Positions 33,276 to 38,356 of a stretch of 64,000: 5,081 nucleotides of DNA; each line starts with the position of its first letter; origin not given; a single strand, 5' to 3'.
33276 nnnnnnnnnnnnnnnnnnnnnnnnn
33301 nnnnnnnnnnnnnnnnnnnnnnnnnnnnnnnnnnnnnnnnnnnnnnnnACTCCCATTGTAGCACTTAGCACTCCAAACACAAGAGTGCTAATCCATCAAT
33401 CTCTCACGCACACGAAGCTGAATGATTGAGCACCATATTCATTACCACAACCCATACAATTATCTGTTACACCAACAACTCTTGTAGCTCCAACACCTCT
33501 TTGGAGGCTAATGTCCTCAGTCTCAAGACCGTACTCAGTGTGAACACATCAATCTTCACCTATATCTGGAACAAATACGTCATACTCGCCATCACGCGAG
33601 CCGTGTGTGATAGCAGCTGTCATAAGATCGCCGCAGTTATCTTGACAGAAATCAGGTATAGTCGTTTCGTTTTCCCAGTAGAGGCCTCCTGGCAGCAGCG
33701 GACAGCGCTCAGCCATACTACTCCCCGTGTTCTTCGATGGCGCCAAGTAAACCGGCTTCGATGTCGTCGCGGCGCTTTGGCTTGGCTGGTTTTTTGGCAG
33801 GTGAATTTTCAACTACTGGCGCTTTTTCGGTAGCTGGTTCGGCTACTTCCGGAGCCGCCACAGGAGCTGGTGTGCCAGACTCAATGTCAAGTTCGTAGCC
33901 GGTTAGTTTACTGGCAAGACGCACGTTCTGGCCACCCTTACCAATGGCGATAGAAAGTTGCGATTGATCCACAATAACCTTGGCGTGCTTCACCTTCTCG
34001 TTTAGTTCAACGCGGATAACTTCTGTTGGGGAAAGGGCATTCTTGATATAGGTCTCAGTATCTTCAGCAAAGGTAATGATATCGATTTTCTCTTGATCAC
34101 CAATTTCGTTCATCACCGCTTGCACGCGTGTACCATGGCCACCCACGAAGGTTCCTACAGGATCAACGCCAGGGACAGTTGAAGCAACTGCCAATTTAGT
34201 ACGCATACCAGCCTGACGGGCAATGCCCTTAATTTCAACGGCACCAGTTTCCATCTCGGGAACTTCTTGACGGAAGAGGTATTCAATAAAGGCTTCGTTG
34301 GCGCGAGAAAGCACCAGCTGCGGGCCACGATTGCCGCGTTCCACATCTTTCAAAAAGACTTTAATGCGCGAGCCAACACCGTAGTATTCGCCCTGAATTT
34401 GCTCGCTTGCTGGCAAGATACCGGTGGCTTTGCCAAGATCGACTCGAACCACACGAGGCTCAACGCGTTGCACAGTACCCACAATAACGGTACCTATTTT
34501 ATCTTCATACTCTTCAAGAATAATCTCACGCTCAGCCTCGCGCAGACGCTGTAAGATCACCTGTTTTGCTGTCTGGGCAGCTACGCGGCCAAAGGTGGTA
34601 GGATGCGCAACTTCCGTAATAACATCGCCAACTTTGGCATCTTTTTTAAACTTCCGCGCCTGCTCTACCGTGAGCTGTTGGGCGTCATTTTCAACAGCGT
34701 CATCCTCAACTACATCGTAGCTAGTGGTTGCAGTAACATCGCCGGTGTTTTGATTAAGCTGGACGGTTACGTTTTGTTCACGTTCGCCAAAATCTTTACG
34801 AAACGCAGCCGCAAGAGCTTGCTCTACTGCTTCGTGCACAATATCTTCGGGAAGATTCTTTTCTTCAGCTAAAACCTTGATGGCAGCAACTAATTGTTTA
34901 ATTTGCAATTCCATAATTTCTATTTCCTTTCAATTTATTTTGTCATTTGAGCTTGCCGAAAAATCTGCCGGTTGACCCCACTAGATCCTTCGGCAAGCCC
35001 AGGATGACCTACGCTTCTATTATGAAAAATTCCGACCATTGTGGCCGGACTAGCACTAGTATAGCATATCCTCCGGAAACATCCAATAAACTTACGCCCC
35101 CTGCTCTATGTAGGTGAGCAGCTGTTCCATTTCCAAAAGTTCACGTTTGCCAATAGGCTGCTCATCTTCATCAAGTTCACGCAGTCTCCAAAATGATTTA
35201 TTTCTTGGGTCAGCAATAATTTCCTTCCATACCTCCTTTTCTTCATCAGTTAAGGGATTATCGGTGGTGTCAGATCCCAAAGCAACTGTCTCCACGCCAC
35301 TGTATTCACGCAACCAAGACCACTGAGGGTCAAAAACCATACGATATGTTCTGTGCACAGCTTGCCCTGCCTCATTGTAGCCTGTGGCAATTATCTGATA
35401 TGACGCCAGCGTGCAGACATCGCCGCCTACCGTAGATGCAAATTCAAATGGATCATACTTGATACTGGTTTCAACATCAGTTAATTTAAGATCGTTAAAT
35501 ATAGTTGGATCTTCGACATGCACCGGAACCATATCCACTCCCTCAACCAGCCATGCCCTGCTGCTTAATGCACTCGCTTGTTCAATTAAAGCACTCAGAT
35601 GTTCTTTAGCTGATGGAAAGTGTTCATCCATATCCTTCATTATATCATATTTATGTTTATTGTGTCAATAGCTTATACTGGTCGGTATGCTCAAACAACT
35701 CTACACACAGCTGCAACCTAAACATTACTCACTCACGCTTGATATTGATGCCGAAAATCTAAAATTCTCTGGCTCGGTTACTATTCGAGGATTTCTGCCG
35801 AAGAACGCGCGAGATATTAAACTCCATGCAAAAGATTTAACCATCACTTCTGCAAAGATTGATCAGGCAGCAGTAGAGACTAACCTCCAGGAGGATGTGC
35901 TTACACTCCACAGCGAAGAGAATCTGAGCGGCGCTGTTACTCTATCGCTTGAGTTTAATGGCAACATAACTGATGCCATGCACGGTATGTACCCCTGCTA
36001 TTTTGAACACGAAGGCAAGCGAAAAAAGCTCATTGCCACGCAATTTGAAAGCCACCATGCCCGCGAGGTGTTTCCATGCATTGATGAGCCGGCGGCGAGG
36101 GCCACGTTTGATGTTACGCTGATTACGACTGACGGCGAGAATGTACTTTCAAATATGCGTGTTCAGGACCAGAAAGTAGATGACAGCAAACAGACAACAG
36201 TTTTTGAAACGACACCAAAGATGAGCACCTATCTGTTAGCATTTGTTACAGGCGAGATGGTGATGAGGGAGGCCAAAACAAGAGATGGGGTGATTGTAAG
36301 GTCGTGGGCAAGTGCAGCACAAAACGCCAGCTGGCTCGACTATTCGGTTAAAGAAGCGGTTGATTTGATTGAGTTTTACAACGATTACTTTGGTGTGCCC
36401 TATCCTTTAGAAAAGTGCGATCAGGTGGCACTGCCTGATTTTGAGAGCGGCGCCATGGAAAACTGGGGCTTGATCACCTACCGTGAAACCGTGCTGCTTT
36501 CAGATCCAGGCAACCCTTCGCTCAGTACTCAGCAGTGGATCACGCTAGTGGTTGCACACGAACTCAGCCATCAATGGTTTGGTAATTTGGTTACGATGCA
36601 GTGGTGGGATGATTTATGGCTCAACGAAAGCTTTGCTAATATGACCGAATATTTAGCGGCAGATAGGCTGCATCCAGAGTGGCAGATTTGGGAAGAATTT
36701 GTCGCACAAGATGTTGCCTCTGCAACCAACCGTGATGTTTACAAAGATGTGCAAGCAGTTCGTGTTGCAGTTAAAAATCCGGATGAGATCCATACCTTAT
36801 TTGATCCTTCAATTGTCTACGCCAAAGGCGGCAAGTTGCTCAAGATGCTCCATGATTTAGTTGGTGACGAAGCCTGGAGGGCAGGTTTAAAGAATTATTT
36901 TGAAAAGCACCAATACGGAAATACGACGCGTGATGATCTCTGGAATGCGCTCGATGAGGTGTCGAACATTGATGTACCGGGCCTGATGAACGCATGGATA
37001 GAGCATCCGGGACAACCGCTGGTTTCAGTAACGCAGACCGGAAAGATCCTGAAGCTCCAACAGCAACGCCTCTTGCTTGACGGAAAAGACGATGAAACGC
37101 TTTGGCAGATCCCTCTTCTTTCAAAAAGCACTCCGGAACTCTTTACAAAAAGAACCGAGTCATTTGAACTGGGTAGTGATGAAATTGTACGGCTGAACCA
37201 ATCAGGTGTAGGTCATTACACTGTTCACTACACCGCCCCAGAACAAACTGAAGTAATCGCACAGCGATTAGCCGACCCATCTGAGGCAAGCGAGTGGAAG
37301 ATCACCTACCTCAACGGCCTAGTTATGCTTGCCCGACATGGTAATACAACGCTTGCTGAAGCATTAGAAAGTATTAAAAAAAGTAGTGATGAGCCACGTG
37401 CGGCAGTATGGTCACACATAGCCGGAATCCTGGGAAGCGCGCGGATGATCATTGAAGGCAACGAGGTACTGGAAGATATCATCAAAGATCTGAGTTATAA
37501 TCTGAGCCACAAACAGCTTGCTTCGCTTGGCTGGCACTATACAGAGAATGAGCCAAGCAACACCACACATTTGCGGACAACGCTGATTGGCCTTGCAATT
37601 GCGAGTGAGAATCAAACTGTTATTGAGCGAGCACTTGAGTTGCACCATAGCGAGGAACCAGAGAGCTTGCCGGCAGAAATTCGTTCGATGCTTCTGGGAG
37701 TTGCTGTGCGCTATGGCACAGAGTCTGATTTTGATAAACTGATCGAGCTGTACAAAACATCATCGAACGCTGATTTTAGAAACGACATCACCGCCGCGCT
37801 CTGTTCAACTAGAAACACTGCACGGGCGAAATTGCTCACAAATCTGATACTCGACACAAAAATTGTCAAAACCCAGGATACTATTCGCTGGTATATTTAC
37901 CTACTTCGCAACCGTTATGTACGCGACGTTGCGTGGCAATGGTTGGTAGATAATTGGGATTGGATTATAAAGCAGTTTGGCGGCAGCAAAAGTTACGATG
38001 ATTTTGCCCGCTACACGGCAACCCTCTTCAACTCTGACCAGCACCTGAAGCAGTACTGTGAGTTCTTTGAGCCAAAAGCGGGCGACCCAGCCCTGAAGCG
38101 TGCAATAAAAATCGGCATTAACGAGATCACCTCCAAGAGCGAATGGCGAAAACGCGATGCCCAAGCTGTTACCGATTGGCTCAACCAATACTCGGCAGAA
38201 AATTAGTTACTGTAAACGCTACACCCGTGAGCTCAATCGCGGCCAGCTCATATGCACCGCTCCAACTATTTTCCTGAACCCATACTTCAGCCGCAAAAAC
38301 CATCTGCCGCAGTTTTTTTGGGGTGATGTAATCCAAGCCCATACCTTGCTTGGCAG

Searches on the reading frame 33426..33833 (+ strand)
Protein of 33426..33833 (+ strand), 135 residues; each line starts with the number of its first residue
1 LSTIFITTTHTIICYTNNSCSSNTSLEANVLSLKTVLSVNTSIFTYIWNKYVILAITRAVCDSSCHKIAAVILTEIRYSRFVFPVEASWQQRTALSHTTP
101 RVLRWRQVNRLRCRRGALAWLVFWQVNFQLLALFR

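Call 19: search_protein_families(library=pfam, max_evalue=0.00001, proteins=[window:33426-33833:+])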
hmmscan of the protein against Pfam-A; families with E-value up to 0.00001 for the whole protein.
window:33426-33833:+ (135 aa): 0 families

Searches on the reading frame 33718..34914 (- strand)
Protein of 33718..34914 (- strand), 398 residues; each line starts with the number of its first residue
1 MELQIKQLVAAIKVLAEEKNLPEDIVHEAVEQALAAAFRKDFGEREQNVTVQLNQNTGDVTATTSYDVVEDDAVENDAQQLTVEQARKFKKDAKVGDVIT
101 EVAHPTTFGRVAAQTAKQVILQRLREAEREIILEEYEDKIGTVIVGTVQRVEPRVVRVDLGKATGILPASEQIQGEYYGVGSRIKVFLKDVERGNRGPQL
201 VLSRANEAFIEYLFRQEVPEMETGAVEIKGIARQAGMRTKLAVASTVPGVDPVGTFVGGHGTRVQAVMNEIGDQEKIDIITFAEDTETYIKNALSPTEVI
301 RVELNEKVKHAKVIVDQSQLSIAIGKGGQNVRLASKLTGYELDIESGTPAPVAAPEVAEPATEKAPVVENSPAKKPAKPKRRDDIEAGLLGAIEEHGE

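Call 10: search_protein_families(library=ncbifam, proteins=[window:33718-34914:-])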
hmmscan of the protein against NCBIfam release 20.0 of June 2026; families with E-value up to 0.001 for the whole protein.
window:33718-34914:- (398 aa): 5 families
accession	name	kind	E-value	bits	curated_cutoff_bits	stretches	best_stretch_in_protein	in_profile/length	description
TIGR01953.1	NusA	equivalog_domain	9e-109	363.6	253.4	1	8-346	2-337/340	transcription termination factor NusA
NF006645.0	PRK09202.4-5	equivalog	8.8e-63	212.7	532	1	8-348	19-371/540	transcription termination/antitermination protein NusA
NF006642.0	PRK09202.4-1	equivalog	1.5e-31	109.6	687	1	9-344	21-372/614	transcription termination/antitermination protein NusA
TIGR01952.1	nusA_arch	equivalog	4.7e-14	52.9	74.35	1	253-345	44-136/141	NusA-like transcription termination signal-binding factor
NF006261.0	PRK08406.1-5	equivalog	2.9e-06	27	231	0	253-299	43-87/173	transcription elongation factor NusA-like protein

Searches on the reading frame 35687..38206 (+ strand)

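Call 10: search_protein_families(library=ncbifam, proteins=[window:35687-38206:+])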
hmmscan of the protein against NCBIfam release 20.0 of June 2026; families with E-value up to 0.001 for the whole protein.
window:35687-38206:+ (839 aa): 3 families
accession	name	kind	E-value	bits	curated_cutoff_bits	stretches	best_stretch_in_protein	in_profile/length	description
TIGR02412.1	pepN_strep_liv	equivalog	6.4e-83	279.5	591.2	1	9-491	14-492/832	aminopeptidase N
TIGR02414.1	pepN_proteo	equivalog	1e-41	143.1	718.2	1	14-450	12-446/868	aminopeptidase N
TIGR02411.1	leuko_A4_hydro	equivalog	1.5e-32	113.1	761.7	1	6-422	8-417/600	leukotriene-A(4) hydrolase/aminopeptidase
